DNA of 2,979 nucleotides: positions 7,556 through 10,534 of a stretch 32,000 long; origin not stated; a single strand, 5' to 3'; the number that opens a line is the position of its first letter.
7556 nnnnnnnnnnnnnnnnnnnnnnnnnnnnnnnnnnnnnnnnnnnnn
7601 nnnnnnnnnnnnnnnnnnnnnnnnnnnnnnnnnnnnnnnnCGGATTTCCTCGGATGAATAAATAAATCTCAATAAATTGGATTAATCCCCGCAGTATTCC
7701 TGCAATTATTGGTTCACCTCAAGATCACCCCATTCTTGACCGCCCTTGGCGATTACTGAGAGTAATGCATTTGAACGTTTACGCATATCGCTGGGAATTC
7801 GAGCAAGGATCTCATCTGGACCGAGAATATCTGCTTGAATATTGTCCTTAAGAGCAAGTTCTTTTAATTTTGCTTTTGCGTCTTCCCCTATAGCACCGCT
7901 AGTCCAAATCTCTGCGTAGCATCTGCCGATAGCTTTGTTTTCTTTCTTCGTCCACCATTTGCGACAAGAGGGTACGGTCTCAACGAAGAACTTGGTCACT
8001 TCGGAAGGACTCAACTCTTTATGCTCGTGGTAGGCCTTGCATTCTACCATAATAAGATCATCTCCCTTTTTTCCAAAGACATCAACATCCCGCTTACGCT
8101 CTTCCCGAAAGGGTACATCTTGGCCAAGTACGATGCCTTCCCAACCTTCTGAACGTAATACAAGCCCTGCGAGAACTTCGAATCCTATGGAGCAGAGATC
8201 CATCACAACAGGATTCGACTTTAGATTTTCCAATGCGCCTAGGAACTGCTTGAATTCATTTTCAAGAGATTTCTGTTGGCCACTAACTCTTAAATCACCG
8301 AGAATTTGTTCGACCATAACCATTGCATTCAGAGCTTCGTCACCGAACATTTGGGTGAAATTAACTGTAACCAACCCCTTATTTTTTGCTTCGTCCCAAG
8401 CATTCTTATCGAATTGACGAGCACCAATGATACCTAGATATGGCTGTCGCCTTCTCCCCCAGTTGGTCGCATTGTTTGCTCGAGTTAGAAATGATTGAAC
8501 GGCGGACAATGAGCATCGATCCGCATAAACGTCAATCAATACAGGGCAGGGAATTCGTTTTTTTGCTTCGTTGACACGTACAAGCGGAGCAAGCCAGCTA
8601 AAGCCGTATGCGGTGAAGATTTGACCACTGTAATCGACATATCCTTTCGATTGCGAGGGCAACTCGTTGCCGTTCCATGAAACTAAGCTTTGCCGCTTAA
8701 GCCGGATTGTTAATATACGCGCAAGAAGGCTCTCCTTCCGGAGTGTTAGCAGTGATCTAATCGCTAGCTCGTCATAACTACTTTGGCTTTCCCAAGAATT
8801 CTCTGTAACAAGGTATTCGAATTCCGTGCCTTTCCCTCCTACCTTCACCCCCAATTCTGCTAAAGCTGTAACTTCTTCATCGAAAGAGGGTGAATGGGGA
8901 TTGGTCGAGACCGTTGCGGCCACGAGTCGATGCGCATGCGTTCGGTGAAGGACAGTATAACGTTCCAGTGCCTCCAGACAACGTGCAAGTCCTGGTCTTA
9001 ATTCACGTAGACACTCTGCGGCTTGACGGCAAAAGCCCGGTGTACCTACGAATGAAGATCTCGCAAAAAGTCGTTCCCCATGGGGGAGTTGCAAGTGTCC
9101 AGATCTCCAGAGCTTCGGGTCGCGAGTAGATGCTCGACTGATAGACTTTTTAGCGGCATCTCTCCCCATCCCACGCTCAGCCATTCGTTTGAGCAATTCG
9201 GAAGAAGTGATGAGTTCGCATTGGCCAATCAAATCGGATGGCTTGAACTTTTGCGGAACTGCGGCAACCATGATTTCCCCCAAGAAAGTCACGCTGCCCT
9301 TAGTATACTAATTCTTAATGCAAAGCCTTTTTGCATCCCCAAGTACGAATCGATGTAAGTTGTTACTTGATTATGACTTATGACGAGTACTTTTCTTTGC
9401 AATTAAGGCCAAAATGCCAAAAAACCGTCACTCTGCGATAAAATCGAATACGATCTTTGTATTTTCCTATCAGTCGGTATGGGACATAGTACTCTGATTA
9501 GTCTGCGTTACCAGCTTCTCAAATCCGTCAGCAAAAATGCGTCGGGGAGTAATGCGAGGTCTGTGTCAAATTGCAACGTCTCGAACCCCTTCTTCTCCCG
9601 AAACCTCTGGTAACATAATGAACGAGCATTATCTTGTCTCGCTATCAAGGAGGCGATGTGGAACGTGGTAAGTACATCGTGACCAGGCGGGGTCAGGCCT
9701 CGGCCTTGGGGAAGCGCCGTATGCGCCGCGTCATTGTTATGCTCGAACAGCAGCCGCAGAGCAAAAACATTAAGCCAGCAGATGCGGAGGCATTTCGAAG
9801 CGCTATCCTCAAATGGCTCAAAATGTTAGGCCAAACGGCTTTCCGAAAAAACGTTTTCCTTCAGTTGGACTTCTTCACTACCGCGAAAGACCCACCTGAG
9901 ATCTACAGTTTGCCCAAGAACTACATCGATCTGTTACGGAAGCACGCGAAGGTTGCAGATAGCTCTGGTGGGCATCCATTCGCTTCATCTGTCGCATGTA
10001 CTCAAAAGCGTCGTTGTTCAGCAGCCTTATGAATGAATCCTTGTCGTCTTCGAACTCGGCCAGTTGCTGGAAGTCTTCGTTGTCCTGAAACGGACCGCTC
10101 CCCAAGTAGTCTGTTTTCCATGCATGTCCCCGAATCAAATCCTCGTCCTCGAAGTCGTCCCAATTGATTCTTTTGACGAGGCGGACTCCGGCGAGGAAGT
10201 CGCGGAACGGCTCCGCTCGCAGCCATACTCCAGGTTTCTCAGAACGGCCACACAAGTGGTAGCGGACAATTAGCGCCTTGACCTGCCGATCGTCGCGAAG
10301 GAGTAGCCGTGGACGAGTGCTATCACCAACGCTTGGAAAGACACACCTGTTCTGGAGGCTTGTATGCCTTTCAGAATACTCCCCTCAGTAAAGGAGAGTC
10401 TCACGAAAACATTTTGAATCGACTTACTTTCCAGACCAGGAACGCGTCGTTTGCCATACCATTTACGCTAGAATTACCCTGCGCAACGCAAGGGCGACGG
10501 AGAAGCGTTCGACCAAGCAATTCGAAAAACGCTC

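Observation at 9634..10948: RusA-like tandem locus with one module split by an in-frame inversion of about 355 bp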

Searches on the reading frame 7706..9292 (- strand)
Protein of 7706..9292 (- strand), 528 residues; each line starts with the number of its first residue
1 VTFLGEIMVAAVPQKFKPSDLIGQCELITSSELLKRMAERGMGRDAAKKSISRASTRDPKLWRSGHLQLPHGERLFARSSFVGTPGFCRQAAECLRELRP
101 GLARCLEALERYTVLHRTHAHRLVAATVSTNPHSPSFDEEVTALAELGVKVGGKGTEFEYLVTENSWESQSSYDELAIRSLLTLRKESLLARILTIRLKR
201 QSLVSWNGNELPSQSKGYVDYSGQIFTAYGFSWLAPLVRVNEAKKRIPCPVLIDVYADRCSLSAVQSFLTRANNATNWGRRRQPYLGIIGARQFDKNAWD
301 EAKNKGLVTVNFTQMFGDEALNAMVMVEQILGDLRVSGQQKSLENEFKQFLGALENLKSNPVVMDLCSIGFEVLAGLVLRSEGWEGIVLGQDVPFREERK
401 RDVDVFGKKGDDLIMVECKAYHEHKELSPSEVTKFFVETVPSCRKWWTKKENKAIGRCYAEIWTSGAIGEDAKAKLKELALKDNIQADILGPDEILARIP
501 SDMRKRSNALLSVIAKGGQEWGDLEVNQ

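Call 23: find_encoding_contigs(protein=window:7706-9292:-, flank=10000, max_places=10)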
Protein window:7706-9292:- (528 aa): no gene with exactly this product is on record in the collection.

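Call 25: search_protein_families(library=pfam, max_evalue=0.01, proteins=[window:7706-9292:-])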
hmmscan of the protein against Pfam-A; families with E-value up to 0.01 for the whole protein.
window:7706-9292:- (528 aa): 1 family
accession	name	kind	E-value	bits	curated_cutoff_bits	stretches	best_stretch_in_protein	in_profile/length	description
PF04471.18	Mrr_cat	-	0.0019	18.8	21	0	370-436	8-70/115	Restriction endonuclease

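Call 63: find_encoding_contigs(protein=window:7706-9271:-, flank=10000, max_places=10)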
Protein window:7706-9271:- (521 aa): 1 contig read that carries it; 1 place shown.
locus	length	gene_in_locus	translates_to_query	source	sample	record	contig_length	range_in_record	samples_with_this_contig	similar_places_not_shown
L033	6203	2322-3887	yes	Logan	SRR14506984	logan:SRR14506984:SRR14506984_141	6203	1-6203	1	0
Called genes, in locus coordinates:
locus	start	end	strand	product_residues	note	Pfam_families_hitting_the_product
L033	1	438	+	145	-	?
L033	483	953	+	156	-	-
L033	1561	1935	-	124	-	-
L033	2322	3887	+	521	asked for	-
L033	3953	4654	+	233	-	-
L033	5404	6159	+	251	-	-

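Call 74: search_protein_families(library=padloc, proteins=[window:7706-9271:-], max_evalue=0.001)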
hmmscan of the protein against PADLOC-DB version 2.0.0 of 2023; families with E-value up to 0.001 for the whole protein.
window:7706-9271:- (521 aa): 0 families

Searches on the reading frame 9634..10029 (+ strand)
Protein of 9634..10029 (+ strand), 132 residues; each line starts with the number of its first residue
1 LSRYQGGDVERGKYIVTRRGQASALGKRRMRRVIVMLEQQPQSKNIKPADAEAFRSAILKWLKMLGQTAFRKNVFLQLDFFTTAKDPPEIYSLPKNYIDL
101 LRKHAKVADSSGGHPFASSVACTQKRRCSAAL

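Call 4: search_protein_families(library=pfam, max_evalue=1, proteins=[window:9634-10029:+])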
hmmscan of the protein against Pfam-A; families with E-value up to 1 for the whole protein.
seq(132 aa): 0 families

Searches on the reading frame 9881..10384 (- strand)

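Call 4: search_protein_families(library=pfam, max_evalue=1, proteins=[window:9881-10384:-])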
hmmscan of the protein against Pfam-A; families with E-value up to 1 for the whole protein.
seq(168 aa): 1 family
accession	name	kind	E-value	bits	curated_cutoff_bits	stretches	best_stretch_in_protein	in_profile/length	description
PF18419.6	ATP-grasp_6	-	0.1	12.7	25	1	113-133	25-45/54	ATP-grasp-like domain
